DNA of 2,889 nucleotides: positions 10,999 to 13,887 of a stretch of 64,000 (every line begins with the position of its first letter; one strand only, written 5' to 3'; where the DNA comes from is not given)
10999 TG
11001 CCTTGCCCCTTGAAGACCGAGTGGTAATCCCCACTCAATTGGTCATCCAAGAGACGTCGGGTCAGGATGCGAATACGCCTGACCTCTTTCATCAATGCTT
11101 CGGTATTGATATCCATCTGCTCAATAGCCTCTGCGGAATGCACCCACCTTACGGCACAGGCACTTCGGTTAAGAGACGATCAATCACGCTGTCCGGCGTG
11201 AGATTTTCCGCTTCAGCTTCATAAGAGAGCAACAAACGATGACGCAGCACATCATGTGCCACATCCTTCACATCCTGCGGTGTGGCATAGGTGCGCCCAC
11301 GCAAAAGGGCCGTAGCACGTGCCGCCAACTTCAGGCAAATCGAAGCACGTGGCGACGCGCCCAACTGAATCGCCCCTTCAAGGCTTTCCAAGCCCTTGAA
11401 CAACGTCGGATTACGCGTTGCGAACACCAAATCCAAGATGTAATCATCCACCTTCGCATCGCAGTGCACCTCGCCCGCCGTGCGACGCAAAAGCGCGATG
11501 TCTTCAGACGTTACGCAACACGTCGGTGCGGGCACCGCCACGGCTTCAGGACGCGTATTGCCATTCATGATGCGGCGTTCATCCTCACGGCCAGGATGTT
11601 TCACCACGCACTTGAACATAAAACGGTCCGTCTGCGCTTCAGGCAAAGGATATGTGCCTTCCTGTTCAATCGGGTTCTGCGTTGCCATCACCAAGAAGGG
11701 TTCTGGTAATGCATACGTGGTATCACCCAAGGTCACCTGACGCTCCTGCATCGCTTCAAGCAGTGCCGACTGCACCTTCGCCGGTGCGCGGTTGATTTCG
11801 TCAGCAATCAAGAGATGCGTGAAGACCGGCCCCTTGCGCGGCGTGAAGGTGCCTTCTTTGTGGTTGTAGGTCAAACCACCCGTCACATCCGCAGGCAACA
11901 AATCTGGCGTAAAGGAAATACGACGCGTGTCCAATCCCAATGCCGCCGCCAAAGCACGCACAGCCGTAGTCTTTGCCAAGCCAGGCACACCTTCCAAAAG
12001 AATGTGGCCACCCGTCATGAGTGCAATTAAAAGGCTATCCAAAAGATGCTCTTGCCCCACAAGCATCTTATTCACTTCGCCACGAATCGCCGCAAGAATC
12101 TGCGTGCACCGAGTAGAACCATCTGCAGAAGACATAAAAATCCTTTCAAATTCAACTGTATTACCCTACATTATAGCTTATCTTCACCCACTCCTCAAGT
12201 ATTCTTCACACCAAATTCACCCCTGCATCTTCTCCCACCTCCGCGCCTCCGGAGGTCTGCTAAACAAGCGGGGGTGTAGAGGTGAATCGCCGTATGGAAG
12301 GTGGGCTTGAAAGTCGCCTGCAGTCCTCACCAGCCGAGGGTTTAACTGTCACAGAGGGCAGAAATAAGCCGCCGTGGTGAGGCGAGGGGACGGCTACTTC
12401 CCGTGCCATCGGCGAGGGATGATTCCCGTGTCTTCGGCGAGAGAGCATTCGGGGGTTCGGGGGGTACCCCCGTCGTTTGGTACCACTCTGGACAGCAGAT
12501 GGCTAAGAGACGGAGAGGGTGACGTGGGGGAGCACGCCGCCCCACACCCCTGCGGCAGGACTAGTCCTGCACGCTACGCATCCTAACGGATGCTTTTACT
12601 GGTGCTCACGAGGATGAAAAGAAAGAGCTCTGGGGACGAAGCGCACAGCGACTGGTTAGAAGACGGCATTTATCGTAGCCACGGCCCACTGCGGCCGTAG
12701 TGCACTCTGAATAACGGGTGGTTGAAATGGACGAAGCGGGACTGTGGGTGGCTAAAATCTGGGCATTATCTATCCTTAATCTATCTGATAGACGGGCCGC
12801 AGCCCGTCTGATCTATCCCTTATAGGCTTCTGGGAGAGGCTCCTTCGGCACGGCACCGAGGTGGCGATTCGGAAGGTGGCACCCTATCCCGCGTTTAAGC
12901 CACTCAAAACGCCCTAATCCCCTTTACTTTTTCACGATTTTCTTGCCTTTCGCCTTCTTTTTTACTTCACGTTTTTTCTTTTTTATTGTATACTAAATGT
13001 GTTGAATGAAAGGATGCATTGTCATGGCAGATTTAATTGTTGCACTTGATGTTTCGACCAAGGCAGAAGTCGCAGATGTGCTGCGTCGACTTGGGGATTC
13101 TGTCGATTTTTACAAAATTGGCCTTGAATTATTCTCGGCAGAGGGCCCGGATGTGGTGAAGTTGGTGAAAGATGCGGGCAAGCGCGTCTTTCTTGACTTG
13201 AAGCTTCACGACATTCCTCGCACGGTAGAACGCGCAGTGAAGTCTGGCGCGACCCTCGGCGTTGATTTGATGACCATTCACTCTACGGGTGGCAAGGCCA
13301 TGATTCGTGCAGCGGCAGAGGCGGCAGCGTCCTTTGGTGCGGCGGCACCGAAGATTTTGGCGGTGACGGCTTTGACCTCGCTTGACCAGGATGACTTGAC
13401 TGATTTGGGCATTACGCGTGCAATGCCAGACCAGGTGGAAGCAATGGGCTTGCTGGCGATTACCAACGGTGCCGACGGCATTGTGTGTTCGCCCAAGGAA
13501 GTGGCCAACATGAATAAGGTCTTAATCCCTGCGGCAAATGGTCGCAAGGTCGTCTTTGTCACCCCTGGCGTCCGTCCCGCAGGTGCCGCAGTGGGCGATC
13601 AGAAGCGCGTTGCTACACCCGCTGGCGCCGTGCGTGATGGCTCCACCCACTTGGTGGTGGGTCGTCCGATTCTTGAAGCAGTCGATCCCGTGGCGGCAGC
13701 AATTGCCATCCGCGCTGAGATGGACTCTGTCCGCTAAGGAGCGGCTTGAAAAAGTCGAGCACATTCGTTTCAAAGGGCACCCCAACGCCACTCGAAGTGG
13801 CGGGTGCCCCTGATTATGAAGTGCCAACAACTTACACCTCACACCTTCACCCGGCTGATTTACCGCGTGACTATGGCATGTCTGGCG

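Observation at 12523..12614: Candidate ~90-nt structured small RNA present in two copies (12523-12614 and 50887-50981), ending in a terminator-like hairpin plus TTTTAC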

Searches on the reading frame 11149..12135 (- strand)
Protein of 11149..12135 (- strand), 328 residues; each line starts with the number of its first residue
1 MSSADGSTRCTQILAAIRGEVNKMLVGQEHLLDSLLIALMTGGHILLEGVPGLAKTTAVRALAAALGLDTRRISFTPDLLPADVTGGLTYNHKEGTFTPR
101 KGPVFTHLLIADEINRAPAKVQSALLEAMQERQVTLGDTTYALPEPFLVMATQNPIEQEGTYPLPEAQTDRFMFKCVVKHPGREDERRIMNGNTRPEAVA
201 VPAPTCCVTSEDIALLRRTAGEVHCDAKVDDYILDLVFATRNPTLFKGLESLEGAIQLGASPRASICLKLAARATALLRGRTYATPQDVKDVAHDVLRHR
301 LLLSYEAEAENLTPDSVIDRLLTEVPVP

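Call 47: find_encoding_contigs(protein=window:11149-12135:-, flank=2500, max_places=8)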
Protein window:11149-12135:- (328 aa): no gene with exactly this product is on record in the collection.

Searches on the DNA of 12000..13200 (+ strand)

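Call 7: search_dna_similar(query=window:12000-13200:+, collection=phages, mode=near)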
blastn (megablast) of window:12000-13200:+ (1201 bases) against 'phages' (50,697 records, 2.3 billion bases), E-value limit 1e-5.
No match.
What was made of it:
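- Tried and rejected: Phage or plasmid origin. megablast of 12000-13200 against phages gave no match (call 7).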

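Call 28: search_rna_families(source=window, start=12136, end=13005, threshold=evalue, max_evalue=1)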
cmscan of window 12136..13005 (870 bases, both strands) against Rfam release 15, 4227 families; matches with E-value up to 1: 0.
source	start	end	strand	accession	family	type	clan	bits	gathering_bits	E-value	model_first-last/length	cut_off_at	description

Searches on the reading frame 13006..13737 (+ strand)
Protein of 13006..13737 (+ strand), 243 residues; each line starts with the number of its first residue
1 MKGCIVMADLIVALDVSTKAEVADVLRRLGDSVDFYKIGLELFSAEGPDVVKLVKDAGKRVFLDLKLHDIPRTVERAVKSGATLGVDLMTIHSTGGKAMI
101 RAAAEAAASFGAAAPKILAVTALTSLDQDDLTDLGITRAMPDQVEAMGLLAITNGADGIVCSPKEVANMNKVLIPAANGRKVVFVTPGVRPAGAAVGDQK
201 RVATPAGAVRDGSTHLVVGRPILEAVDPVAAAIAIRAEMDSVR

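Call 15: find_encoding_contigs(protein=window:13006-13737:+, flank=3000, max_places=10)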
Protein window:13006-13737:+ (243 aa): 3 contigs read that carry it; 3 places shown.
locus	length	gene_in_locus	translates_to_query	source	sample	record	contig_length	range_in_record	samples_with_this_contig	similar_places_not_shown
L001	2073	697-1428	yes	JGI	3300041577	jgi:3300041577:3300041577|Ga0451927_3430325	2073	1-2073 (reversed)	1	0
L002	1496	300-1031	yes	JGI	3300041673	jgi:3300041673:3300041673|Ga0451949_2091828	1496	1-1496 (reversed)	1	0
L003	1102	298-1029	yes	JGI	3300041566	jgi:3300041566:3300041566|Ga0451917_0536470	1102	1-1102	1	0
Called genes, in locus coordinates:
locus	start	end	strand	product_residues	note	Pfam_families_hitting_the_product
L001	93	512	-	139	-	PF02219:MTHFR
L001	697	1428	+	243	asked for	PF00215:OMPdecase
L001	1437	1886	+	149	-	-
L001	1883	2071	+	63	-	?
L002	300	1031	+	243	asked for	PF00215:OMPdecase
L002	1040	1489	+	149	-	-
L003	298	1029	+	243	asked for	PF00215:OMPdecase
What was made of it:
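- Tried and rejected: PyrF gave three short contigs (call 15).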
